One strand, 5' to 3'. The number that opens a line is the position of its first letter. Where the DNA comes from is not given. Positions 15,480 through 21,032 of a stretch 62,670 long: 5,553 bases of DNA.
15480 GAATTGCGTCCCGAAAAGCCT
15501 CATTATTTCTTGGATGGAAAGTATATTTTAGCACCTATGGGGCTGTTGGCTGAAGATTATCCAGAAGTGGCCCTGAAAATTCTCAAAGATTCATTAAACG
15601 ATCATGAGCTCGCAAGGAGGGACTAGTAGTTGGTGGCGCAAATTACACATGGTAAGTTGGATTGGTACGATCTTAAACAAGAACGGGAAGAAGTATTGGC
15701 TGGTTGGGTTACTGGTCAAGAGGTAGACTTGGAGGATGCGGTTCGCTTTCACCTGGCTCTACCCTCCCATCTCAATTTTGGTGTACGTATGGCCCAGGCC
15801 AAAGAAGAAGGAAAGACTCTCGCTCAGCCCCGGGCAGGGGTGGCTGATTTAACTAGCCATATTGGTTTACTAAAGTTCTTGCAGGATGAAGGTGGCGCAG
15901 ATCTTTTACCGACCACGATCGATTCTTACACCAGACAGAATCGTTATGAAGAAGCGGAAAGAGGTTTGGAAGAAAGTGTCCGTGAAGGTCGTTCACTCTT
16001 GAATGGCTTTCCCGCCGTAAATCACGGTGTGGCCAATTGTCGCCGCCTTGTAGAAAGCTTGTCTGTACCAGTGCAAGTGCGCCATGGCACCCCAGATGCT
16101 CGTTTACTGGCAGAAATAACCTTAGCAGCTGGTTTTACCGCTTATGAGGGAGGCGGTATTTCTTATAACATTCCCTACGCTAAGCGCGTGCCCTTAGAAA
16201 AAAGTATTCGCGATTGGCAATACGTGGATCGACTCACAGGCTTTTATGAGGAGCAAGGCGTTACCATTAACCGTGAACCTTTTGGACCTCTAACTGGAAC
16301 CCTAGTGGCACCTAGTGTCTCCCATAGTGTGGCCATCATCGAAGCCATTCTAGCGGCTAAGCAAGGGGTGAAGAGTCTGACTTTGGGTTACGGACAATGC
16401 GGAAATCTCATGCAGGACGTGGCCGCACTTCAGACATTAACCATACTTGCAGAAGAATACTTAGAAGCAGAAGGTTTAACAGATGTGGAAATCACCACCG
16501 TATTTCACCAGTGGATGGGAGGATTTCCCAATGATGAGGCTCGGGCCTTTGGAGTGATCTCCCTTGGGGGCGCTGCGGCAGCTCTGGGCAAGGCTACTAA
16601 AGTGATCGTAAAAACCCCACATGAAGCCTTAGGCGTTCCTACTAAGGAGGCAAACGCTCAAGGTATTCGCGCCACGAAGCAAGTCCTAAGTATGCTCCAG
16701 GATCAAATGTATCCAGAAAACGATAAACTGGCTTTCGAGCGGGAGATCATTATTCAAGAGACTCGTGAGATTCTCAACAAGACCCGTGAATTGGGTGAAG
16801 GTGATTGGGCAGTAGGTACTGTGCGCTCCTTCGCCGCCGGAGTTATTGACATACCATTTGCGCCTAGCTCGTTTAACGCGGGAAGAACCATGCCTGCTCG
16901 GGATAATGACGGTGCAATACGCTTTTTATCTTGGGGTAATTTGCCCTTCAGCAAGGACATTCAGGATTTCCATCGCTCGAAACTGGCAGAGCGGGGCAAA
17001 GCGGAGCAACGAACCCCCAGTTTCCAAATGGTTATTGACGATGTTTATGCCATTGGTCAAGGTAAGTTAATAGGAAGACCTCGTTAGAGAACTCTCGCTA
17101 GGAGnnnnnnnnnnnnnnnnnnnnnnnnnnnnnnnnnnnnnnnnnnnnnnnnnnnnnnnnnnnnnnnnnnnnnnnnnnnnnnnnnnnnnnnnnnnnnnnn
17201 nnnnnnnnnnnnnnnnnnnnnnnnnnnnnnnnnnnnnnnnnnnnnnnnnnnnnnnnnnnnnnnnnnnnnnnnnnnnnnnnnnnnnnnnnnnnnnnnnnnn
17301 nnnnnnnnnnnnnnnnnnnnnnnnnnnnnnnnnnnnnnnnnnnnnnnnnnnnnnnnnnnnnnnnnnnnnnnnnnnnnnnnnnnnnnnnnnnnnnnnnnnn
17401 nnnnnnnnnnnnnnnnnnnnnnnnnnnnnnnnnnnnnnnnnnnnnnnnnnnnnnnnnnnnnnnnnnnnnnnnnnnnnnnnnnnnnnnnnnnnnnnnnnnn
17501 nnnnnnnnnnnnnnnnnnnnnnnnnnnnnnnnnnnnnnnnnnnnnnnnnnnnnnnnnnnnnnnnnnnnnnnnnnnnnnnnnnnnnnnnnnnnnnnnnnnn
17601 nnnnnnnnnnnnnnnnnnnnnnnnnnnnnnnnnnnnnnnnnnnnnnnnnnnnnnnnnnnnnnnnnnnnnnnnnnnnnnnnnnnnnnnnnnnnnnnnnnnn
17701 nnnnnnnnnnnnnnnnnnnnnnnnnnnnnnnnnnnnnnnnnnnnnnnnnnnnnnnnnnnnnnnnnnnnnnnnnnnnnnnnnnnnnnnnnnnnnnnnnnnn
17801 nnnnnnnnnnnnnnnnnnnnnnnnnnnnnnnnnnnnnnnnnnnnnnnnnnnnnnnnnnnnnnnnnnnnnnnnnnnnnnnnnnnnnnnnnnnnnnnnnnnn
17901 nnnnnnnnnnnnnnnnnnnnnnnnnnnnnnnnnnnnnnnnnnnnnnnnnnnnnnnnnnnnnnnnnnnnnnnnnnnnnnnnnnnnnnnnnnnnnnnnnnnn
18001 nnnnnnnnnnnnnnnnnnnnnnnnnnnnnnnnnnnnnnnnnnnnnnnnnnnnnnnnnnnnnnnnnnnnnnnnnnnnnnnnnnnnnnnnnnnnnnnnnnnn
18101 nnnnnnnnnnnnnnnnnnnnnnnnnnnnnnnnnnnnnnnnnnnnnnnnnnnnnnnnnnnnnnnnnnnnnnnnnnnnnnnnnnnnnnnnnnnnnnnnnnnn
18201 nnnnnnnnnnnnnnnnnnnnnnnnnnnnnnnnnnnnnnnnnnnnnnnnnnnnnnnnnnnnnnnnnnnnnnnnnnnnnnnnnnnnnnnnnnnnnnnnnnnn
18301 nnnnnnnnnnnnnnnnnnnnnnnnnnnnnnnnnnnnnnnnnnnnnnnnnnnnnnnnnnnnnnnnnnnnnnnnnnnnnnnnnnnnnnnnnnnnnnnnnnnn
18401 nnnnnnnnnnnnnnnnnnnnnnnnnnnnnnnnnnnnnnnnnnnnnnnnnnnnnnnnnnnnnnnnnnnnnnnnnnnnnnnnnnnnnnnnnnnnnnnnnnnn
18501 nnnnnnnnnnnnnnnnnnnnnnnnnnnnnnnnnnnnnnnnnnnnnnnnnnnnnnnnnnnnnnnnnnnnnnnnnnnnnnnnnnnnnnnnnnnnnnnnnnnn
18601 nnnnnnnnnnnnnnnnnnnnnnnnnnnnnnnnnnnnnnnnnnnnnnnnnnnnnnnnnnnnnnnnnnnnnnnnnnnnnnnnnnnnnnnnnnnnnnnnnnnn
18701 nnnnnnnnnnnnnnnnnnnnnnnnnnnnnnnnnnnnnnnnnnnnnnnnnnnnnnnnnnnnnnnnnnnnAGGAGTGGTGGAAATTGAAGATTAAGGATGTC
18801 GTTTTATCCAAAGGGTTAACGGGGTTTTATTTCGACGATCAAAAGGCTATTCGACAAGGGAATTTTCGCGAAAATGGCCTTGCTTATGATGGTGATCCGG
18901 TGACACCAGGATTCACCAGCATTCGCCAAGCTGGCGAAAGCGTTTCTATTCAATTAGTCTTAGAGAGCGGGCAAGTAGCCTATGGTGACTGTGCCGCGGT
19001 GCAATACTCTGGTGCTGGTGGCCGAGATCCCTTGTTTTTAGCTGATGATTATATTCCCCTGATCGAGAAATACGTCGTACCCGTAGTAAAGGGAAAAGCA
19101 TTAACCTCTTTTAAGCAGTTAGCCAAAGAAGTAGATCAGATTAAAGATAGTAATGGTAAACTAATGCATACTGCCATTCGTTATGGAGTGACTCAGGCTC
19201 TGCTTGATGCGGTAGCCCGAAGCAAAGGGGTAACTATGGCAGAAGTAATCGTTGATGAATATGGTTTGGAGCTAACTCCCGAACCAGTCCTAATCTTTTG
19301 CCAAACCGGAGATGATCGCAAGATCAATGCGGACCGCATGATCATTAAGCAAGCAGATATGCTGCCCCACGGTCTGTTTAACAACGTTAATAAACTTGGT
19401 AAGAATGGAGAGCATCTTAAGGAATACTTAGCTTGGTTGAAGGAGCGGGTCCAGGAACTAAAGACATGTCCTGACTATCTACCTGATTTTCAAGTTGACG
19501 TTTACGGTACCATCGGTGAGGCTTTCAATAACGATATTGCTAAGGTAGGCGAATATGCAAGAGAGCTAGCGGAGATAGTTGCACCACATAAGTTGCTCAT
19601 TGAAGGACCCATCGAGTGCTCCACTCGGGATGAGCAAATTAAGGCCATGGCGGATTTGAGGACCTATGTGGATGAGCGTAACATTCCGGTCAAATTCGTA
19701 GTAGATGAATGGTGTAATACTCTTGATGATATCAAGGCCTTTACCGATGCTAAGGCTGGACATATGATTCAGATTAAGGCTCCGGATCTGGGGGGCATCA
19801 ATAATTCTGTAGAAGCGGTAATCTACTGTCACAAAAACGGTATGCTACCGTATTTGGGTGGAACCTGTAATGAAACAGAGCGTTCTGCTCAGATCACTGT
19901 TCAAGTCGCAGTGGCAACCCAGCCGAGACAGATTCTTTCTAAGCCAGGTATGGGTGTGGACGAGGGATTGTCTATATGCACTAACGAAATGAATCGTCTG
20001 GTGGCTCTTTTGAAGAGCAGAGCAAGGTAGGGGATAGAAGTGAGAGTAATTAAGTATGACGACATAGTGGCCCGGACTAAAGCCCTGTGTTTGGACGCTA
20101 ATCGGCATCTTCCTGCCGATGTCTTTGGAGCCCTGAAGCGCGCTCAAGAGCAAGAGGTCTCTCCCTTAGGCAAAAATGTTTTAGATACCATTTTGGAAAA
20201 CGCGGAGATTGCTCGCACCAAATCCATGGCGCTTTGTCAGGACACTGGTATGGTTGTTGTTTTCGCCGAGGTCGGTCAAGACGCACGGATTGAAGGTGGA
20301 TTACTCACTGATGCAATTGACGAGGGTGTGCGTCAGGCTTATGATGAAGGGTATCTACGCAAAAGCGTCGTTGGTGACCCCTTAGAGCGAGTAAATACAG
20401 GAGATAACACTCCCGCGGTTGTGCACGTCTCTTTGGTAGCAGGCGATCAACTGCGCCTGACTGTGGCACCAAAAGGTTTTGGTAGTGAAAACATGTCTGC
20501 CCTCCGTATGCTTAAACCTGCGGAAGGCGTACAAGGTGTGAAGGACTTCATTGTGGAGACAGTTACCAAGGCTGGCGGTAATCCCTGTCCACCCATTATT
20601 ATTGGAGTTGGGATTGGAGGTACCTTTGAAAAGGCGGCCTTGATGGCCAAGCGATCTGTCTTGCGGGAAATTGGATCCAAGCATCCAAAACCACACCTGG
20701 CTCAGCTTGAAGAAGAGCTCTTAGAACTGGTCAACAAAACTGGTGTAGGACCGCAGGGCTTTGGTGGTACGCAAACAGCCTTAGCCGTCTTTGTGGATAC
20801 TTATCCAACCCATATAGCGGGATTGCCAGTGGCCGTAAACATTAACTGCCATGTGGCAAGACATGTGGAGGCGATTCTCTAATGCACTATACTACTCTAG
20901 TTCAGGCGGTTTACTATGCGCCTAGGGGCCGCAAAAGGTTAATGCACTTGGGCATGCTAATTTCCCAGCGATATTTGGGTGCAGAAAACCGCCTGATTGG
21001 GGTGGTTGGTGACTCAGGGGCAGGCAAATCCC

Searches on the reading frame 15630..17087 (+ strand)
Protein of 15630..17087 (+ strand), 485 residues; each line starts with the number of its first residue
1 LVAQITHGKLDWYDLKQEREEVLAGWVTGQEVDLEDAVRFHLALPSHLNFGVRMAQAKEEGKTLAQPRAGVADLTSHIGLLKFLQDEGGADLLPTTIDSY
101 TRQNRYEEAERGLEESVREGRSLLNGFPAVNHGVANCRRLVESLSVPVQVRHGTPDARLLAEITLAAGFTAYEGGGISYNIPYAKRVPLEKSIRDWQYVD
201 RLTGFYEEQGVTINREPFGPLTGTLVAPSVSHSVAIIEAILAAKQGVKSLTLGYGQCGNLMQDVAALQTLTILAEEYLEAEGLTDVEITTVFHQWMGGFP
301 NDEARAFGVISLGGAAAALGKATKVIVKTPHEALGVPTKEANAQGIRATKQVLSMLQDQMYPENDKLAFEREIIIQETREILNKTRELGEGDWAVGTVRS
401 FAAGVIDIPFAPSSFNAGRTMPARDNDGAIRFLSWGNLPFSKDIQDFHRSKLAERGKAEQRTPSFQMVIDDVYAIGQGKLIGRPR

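Call 24: search_protein_families(library=pfam, proteins=[window:15630-17087:+])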
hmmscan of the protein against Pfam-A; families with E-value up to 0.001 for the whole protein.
window:15630-17087:+ (485 aa): 1 family
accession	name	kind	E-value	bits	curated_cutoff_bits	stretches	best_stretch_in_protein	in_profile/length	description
PF06368.17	Met_asp_mut_E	-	5.5e-222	737.4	26.6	1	44-484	1-441/441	Methylaspartate mutase E chain (MutE)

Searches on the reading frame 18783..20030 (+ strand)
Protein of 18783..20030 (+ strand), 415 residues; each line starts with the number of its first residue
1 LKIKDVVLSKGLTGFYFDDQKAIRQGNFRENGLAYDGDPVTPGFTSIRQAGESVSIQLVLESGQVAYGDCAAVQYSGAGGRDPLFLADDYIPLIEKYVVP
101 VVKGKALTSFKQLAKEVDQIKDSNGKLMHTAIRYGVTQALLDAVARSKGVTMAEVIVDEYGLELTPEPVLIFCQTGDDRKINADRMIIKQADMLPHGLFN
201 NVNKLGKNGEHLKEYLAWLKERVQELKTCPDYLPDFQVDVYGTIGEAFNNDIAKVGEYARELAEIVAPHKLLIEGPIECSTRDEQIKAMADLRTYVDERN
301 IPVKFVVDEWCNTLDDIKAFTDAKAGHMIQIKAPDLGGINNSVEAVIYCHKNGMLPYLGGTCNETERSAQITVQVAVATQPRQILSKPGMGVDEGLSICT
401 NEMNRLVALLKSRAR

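Call 24: search_protein_families(library=pfam, proteins=[window:18783-20030:+])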
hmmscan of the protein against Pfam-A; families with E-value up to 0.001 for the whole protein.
window:18783-20030:+ (415 aa): 3 families
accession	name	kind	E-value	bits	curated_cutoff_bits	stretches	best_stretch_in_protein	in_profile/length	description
PF07476.17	MAAL_C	-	1.4e-108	362.2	27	1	164-411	2-248/249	Methylaspartate ammonia-lyase C-terminus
PF05034.18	MAAL_N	-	5.1e-70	234.7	27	1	1-161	1-159/159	Methylaspartate ammonia-lyase N-terminus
PF13378.12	MR_MLE_C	-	1.4e-09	38.4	29.4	1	259-384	60-176/219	Enolase C-terminal domain-like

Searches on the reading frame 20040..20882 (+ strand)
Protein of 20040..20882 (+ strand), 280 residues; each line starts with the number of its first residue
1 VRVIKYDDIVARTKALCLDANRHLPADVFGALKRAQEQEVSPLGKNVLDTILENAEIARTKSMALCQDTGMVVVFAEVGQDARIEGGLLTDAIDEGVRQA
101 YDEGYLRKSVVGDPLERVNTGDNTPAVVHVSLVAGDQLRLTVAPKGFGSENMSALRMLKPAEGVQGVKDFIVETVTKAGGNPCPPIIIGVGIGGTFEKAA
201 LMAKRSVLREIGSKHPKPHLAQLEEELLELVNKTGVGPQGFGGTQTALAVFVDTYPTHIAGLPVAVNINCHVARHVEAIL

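Call 24: search_protein_families(library=pfam, proteins=[window:20040-20882:+])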
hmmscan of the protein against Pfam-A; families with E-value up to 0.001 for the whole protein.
window:20040-20882:+ (280 aa): 1 family
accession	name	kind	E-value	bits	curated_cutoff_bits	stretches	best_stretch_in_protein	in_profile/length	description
PF05681.19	Fumerase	-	1.8e-116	388.7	25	1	13-278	4-269/270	Fumarate hydratase (Fumerase)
